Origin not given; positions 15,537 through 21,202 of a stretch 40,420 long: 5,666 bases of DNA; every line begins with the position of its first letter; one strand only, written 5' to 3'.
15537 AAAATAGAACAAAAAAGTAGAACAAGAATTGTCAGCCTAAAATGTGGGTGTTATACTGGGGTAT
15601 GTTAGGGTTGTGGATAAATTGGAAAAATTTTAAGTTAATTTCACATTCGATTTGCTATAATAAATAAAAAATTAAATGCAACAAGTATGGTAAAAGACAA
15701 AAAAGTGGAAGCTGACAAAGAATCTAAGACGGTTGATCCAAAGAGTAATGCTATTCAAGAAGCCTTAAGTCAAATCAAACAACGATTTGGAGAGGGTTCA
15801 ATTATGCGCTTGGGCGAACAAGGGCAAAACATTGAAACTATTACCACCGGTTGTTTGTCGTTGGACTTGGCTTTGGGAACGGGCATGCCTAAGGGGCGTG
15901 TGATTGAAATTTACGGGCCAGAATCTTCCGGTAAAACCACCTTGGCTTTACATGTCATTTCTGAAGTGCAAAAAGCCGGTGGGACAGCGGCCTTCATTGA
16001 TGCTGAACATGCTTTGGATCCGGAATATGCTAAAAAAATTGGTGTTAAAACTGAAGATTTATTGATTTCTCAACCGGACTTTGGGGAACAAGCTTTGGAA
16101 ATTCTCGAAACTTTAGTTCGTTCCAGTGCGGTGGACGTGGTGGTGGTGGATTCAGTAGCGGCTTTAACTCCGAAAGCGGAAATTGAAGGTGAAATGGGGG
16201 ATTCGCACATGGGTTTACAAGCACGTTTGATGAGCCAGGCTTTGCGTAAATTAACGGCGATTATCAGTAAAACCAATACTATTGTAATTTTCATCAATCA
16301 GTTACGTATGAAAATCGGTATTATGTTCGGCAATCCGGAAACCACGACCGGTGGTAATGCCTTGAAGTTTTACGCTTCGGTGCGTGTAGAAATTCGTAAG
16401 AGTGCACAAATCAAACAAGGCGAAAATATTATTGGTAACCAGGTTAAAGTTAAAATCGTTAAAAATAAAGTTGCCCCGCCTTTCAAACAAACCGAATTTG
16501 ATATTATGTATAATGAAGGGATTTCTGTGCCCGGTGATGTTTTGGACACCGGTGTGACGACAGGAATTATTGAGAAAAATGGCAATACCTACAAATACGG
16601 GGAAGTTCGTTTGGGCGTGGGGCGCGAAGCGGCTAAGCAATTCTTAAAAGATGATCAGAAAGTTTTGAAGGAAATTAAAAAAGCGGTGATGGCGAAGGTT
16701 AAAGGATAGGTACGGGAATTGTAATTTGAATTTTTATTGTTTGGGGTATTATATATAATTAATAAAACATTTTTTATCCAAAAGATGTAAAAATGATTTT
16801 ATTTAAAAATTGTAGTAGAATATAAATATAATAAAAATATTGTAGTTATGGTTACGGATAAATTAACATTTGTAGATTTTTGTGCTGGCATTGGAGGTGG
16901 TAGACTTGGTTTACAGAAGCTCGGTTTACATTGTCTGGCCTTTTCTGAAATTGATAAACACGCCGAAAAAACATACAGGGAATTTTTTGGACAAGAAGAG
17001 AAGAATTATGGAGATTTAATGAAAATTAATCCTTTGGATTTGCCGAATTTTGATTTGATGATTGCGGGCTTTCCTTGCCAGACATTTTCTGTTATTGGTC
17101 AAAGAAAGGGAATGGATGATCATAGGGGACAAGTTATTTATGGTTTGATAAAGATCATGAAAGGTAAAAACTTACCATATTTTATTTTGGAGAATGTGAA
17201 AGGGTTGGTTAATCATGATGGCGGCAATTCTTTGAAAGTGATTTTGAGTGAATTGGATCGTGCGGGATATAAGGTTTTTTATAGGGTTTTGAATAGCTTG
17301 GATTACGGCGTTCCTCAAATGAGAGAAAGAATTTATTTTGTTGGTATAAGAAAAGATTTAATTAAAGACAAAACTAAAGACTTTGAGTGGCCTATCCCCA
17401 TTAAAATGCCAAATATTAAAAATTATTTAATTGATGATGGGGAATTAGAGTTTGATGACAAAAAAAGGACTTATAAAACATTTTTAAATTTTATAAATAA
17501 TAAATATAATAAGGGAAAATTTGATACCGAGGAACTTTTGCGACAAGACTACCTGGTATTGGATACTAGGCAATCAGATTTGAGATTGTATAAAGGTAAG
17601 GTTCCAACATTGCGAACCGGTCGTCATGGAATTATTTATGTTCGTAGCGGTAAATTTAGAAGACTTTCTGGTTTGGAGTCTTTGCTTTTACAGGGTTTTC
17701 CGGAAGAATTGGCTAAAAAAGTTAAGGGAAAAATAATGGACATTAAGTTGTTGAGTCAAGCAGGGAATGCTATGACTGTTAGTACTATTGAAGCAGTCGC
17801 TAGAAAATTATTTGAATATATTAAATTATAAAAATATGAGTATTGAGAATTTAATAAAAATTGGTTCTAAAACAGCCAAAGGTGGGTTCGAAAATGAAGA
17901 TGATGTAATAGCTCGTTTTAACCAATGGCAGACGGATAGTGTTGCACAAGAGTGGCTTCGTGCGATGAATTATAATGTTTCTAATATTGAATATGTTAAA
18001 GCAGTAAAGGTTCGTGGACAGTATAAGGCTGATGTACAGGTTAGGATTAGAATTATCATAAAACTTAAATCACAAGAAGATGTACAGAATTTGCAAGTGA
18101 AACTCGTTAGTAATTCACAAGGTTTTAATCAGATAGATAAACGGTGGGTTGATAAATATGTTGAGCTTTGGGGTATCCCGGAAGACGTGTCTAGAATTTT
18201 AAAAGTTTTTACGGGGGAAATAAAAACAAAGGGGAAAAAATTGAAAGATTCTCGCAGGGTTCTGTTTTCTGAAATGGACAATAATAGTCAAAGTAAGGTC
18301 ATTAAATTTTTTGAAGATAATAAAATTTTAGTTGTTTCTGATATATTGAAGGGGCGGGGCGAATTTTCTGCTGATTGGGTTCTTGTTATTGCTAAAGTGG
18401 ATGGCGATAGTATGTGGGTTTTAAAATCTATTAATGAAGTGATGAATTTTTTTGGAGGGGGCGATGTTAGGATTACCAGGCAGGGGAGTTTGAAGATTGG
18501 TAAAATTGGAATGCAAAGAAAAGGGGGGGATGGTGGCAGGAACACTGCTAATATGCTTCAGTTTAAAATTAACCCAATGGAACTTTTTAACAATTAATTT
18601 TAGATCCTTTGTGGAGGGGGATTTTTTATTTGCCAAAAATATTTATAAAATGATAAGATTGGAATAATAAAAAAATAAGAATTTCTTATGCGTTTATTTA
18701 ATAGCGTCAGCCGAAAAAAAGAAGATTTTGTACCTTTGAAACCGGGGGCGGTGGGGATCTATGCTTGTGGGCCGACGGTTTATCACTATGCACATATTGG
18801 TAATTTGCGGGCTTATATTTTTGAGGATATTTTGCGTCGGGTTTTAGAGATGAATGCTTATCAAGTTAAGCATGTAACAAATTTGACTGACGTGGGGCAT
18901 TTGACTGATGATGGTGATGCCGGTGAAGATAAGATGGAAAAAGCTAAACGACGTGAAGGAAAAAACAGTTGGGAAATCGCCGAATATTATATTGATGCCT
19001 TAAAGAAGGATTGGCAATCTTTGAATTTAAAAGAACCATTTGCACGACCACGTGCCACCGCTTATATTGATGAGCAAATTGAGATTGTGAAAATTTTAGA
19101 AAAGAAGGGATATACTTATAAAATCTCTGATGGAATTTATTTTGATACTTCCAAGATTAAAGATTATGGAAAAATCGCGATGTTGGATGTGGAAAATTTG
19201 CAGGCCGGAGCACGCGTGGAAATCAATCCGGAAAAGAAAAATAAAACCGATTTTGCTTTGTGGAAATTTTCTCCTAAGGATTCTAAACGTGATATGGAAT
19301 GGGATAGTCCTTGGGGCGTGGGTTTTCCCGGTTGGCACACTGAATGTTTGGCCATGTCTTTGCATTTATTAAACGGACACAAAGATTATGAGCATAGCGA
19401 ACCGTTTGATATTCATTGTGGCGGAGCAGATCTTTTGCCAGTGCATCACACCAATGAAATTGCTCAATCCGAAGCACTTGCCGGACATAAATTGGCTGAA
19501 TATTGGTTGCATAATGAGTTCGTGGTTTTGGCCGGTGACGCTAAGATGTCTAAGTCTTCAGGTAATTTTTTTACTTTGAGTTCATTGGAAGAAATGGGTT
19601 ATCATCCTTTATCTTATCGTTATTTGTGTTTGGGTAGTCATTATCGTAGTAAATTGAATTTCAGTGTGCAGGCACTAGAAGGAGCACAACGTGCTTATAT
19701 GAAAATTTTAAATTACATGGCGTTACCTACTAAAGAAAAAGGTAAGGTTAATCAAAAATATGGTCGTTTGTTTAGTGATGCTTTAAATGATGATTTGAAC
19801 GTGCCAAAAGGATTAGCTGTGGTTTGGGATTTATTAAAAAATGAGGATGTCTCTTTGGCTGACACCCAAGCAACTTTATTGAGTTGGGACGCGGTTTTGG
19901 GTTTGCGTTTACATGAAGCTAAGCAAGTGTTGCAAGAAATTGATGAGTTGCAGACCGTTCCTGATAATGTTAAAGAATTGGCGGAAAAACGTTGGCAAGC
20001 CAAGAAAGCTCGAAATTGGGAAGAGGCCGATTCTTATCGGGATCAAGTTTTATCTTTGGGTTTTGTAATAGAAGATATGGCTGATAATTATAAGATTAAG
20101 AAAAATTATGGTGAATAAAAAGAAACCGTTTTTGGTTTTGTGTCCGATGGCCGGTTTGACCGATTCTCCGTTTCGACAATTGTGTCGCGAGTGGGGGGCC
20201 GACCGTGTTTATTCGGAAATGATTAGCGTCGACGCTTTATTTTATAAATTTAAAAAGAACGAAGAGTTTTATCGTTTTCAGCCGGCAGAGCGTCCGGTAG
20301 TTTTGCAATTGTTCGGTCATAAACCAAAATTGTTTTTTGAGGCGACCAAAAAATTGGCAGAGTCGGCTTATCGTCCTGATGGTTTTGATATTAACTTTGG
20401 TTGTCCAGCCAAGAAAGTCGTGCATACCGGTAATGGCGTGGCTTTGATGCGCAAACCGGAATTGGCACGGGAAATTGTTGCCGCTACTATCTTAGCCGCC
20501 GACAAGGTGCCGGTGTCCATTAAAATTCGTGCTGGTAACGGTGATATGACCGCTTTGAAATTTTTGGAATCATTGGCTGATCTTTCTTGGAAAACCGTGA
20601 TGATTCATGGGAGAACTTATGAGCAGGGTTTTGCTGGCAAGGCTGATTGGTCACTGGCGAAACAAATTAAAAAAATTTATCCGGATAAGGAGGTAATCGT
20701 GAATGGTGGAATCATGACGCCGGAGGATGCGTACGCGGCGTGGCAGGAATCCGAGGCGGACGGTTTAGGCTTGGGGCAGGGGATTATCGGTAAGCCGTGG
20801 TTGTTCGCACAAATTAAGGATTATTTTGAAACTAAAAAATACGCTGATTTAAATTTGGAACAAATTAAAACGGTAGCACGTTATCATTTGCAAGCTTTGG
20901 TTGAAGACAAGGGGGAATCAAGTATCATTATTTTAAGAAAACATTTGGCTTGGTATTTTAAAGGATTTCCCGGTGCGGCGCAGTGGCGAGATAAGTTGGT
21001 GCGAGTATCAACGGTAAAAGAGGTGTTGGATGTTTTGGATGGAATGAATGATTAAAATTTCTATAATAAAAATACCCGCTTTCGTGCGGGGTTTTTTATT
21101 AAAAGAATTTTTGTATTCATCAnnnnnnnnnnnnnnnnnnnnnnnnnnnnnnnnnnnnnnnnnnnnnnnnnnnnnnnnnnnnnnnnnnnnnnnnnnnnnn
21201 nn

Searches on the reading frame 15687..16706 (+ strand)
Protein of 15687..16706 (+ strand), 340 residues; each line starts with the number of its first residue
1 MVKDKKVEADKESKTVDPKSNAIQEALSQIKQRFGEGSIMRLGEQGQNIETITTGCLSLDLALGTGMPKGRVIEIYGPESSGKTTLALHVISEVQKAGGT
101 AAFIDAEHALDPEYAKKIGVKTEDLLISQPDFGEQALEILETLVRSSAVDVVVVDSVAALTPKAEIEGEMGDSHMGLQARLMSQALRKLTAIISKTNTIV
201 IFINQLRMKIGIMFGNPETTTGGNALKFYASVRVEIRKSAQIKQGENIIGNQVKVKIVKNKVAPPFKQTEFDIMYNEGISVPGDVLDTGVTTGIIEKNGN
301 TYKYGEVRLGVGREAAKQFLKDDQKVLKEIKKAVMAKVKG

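Call 59: search_protein_families(library=pfam, proteins=[window:15687-16706:+], max_evalue=0.0001)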
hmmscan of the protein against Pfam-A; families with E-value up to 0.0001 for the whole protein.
window:15687-16706:+ (340 aa): 8 families
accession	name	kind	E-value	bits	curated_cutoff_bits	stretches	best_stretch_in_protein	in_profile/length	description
PF00154.27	RecA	-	6.7e-137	455.6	27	1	22-280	2-262/262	recA bacterial DNA recombination protein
PF21096.2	RecA_C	-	1.3e-16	60.9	27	1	283-338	1-56/57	RecA C-terminal domain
PF08423.17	Rad51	-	7e-12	45.6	22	1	47-240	3-213/244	Rad51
PF06745.19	ATPase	-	4.6e-07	29.9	26.6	1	53-108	2-58/231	KaiC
PF01637.24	ATPase_2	-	6.2e-07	29.9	33.2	1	71-210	21-123/225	ATPase domain predominantly from Archaea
PF13479.12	AAA_24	-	7.7e-06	26.3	27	1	71-162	3-78/195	AAA domain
PF13481.12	AAA_25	-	1.6e-05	25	27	0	67-100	30-61/195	AAA domain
PF02283.22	CobU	-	7.2e-05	22.8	27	0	75-205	3-124/168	Cobinamide kinase / cobinamide phosphate guanyltransferase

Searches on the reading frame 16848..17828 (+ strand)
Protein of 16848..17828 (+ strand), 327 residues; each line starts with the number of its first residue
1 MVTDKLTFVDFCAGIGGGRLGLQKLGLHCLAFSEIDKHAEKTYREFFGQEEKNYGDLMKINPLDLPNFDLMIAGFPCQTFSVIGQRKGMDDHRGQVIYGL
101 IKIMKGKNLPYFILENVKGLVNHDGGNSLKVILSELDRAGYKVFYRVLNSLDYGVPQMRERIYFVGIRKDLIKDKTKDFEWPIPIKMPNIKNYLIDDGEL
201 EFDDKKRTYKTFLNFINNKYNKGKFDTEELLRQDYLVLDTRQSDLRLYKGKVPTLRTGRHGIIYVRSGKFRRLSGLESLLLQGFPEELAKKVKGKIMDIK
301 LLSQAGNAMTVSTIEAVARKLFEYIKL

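Call 60: search_protein_families(library=pfam, proteins=[window:16848-17828:+], max_evalue=0.0001)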
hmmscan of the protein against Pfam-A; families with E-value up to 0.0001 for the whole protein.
window:16848-17828:+ (327 aa): 1 family
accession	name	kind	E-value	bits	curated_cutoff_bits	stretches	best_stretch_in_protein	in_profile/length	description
PF00145.23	DNA_methylase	-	8.5e-72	242.7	22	1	7-322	2-323/324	C-5 cytosine-specific DNA methylase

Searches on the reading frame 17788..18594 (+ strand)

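Call 60: search_protein_families(library=pfam, proteins=[window:17788-18594:+], max_evalue=0.0001)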
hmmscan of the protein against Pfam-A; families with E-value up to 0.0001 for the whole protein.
window:17788-18594:+ (269 aa): 1 family
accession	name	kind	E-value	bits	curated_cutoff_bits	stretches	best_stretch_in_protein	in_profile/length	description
PF11463.14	R-HINP1I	-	5.7e-84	281.2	25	1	60-267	1-208/208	R.HinP1I restriction endonuclease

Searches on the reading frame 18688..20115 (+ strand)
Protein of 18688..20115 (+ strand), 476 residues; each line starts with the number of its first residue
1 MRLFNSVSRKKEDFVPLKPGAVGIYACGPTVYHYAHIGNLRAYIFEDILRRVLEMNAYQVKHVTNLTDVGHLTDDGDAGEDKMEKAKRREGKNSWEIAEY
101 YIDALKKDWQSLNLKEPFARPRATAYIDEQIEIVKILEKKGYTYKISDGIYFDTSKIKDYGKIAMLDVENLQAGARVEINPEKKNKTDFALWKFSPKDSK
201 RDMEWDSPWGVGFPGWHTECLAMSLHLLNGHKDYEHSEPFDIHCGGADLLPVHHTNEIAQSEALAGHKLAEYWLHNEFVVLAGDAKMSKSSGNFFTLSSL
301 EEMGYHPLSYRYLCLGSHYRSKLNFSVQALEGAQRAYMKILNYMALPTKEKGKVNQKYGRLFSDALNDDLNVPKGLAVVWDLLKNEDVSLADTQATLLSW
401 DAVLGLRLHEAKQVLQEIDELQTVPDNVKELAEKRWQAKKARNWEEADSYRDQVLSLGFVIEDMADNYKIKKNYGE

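Call 60: search_protein_families(library=pfam, proteins=[window:18688-20115:+], max_evalue=0.0001)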
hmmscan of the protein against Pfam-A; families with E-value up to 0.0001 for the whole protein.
window:18688-20115:+ (476 aa): 5 families
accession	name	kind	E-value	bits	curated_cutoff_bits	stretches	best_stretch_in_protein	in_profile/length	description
PF01406.26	tRNA-synt_1e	-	1.3e-90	304.3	27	1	14-334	2-300/301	tRNA synthetases class I (C) catalytic domain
PF09334.17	tRNA-synt_1g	-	1.9e-07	30.7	20.1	0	34-156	13-126/391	tRNA synthetases class I (M)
PF01921.24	tRNA-synt_1f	-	3.6e-07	29.9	27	0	276-349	272-341/360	tRNA synthetases class I (K)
PF00133.28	tRNA-synt_1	-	8.3e-07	28.5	22.7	0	27-155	30-168/414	tRNA synthetases class I (I, L, M and V)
PF09190.17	DALR_2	-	2e-05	25.5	22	0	362-406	2-55/57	DALR domain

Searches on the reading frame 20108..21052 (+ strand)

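Call 60: search_protein_families(library=pfam, proteins=[window:20108-21052:+], max_evalue=0.0001)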
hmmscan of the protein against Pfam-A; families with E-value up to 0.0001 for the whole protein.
window:20108-21052:+ (315 aa): 1 family
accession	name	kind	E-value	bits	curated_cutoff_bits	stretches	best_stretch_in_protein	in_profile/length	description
PF01207.24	Dus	-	1.9e-65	221.5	20.4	1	11-310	2-302/311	Dihydrouridine synthase (Dus)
